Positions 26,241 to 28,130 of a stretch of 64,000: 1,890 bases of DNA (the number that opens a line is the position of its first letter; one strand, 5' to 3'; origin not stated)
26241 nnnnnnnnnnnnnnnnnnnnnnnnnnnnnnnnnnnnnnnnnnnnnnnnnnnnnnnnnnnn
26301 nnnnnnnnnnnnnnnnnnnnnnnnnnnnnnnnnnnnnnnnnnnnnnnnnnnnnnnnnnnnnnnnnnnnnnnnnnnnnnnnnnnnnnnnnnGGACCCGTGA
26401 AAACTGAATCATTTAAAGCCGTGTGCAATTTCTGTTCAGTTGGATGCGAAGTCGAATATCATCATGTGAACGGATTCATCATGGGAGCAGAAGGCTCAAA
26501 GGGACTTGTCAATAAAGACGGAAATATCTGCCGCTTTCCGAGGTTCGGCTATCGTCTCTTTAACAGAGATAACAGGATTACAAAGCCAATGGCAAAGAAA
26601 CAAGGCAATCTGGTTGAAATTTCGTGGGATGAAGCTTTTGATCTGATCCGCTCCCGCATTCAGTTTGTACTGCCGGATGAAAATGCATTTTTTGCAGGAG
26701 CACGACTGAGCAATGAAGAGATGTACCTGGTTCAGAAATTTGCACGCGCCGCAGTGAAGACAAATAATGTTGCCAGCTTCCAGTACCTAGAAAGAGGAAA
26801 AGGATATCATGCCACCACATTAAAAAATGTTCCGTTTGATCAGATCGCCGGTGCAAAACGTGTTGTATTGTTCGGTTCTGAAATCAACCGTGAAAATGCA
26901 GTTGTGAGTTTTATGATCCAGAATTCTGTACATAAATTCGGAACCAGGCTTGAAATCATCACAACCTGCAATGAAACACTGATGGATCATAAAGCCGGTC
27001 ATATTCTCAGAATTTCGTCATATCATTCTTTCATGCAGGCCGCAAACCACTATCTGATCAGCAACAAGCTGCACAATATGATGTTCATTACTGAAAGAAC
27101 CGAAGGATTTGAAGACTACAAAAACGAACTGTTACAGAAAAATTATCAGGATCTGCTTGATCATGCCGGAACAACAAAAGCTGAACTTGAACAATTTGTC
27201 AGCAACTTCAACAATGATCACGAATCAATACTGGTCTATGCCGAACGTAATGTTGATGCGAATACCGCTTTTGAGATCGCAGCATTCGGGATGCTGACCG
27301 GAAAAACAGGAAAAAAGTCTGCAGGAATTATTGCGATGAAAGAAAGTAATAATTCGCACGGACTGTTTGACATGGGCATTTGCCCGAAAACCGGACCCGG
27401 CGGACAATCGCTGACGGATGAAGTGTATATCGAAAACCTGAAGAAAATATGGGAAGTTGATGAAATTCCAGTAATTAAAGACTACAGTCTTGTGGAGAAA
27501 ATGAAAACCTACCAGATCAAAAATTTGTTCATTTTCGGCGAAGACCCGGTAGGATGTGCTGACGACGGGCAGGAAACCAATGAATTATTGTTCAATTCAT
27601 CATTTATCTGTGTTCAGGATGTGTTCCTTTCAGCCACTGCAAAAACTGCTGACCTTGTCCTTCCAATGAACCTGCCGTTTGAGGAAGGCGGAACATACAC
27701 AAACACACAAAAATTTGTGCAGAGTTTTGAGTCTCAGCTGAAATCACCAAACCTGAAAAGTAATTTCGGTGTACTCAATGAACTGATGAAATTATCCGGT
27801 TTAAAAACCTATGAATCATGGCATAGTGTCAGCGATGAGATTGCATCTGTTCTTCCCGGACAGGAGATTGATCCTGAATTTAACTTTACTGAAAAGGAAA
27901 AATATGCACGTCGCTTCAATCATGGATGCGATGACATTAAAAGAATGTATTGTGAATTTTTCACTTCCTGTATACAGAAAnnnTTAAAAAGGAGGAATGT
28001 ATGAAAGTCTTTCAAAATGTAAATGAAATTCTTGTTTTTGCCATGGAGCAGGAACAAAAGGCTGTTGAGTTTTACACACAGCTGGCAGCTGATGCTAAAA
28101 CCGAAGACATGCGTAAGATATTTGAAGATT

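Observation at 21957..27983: Three-subunit NuoE/NuoF/giant-fusion complex resembling Bfu/Stn-type electron-bifurcating transhydrogenases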

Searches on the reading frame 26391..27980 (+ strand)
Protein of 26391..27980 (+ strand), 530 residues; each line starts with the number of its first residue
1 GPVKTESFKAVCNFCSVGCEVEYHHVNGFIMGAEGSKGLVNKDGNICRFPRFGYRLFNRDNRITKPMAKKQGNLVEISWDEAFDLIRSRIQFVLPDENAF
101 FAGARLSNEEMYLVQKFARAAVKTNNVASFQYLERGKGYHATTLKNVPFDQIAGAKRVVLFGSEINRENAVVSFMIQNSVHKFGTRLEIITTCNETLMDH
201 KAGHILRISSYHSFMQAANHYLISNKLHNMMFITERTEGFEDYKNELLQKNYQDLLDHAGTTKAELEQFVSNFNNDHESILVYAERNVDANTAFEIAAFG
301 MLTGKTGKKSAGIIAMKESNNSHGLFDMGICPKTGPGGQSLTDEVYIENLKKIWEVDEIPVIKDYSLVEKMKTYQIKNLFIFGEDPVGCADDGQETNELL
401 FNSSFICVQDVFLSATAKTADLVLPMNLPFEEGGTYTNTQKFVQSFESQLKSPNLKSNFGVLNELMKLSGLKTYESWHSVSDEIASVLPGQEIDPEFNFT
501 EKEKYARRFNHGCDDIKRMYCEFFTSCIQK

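Call 53: search_solved_structures(query=window:26391-27980:+, max_evalue=1e-30, show_alignments=5)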
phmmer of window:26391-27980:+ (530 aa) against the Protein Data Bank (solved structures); distinct sequences matched with E-value up to 1e-30: 10.
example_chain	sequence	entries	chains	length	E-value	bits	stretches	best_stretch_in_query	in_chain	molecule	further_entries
9t1s_L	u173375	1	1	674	3.5e-49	171.3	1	8-489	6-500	formate dehydrogenase (coenzyme F420)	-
7qv7_S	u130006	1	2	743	6.2e-46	160.6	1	4-504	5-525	Hydrogen dependent carbon dioxide reductase subunit FdhF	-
9gzq_A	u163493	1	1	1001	1.5e-45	159.3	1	7-485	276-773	Probable oxidoreductase YjgC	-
1aa6_A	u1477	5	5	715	2.2e-45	158.8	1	10-489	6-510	FORMATE DEHYDROGENASE H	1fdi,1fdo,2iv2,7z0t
8rqz_C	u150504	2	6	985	2.3e-45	158.7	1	7-485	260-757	Probable oxidoreductase YjgC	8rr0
7bkb_D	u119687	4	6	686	1.7e-42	149.2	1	10-489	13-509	Formate dehydrogenase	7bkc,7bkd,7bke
7vw6_A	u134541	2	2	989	1.3e-38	136.5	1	7-489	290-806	Formate dehydrogenase | Tungsten-containing formate dehydrogenase alpha subunit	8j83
7e5z_A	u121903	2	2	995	1.3e-38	136.4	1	7-489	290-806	Formate dehydrogenase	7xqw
9wxb_B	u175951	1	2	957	1.2e-33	120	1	10-490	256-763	Formate dehydrogenase alpha subunit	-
6tg9_A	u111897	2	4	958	3.5e-31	111.9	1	10-448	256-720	Formate dehydrogenase subunit alpha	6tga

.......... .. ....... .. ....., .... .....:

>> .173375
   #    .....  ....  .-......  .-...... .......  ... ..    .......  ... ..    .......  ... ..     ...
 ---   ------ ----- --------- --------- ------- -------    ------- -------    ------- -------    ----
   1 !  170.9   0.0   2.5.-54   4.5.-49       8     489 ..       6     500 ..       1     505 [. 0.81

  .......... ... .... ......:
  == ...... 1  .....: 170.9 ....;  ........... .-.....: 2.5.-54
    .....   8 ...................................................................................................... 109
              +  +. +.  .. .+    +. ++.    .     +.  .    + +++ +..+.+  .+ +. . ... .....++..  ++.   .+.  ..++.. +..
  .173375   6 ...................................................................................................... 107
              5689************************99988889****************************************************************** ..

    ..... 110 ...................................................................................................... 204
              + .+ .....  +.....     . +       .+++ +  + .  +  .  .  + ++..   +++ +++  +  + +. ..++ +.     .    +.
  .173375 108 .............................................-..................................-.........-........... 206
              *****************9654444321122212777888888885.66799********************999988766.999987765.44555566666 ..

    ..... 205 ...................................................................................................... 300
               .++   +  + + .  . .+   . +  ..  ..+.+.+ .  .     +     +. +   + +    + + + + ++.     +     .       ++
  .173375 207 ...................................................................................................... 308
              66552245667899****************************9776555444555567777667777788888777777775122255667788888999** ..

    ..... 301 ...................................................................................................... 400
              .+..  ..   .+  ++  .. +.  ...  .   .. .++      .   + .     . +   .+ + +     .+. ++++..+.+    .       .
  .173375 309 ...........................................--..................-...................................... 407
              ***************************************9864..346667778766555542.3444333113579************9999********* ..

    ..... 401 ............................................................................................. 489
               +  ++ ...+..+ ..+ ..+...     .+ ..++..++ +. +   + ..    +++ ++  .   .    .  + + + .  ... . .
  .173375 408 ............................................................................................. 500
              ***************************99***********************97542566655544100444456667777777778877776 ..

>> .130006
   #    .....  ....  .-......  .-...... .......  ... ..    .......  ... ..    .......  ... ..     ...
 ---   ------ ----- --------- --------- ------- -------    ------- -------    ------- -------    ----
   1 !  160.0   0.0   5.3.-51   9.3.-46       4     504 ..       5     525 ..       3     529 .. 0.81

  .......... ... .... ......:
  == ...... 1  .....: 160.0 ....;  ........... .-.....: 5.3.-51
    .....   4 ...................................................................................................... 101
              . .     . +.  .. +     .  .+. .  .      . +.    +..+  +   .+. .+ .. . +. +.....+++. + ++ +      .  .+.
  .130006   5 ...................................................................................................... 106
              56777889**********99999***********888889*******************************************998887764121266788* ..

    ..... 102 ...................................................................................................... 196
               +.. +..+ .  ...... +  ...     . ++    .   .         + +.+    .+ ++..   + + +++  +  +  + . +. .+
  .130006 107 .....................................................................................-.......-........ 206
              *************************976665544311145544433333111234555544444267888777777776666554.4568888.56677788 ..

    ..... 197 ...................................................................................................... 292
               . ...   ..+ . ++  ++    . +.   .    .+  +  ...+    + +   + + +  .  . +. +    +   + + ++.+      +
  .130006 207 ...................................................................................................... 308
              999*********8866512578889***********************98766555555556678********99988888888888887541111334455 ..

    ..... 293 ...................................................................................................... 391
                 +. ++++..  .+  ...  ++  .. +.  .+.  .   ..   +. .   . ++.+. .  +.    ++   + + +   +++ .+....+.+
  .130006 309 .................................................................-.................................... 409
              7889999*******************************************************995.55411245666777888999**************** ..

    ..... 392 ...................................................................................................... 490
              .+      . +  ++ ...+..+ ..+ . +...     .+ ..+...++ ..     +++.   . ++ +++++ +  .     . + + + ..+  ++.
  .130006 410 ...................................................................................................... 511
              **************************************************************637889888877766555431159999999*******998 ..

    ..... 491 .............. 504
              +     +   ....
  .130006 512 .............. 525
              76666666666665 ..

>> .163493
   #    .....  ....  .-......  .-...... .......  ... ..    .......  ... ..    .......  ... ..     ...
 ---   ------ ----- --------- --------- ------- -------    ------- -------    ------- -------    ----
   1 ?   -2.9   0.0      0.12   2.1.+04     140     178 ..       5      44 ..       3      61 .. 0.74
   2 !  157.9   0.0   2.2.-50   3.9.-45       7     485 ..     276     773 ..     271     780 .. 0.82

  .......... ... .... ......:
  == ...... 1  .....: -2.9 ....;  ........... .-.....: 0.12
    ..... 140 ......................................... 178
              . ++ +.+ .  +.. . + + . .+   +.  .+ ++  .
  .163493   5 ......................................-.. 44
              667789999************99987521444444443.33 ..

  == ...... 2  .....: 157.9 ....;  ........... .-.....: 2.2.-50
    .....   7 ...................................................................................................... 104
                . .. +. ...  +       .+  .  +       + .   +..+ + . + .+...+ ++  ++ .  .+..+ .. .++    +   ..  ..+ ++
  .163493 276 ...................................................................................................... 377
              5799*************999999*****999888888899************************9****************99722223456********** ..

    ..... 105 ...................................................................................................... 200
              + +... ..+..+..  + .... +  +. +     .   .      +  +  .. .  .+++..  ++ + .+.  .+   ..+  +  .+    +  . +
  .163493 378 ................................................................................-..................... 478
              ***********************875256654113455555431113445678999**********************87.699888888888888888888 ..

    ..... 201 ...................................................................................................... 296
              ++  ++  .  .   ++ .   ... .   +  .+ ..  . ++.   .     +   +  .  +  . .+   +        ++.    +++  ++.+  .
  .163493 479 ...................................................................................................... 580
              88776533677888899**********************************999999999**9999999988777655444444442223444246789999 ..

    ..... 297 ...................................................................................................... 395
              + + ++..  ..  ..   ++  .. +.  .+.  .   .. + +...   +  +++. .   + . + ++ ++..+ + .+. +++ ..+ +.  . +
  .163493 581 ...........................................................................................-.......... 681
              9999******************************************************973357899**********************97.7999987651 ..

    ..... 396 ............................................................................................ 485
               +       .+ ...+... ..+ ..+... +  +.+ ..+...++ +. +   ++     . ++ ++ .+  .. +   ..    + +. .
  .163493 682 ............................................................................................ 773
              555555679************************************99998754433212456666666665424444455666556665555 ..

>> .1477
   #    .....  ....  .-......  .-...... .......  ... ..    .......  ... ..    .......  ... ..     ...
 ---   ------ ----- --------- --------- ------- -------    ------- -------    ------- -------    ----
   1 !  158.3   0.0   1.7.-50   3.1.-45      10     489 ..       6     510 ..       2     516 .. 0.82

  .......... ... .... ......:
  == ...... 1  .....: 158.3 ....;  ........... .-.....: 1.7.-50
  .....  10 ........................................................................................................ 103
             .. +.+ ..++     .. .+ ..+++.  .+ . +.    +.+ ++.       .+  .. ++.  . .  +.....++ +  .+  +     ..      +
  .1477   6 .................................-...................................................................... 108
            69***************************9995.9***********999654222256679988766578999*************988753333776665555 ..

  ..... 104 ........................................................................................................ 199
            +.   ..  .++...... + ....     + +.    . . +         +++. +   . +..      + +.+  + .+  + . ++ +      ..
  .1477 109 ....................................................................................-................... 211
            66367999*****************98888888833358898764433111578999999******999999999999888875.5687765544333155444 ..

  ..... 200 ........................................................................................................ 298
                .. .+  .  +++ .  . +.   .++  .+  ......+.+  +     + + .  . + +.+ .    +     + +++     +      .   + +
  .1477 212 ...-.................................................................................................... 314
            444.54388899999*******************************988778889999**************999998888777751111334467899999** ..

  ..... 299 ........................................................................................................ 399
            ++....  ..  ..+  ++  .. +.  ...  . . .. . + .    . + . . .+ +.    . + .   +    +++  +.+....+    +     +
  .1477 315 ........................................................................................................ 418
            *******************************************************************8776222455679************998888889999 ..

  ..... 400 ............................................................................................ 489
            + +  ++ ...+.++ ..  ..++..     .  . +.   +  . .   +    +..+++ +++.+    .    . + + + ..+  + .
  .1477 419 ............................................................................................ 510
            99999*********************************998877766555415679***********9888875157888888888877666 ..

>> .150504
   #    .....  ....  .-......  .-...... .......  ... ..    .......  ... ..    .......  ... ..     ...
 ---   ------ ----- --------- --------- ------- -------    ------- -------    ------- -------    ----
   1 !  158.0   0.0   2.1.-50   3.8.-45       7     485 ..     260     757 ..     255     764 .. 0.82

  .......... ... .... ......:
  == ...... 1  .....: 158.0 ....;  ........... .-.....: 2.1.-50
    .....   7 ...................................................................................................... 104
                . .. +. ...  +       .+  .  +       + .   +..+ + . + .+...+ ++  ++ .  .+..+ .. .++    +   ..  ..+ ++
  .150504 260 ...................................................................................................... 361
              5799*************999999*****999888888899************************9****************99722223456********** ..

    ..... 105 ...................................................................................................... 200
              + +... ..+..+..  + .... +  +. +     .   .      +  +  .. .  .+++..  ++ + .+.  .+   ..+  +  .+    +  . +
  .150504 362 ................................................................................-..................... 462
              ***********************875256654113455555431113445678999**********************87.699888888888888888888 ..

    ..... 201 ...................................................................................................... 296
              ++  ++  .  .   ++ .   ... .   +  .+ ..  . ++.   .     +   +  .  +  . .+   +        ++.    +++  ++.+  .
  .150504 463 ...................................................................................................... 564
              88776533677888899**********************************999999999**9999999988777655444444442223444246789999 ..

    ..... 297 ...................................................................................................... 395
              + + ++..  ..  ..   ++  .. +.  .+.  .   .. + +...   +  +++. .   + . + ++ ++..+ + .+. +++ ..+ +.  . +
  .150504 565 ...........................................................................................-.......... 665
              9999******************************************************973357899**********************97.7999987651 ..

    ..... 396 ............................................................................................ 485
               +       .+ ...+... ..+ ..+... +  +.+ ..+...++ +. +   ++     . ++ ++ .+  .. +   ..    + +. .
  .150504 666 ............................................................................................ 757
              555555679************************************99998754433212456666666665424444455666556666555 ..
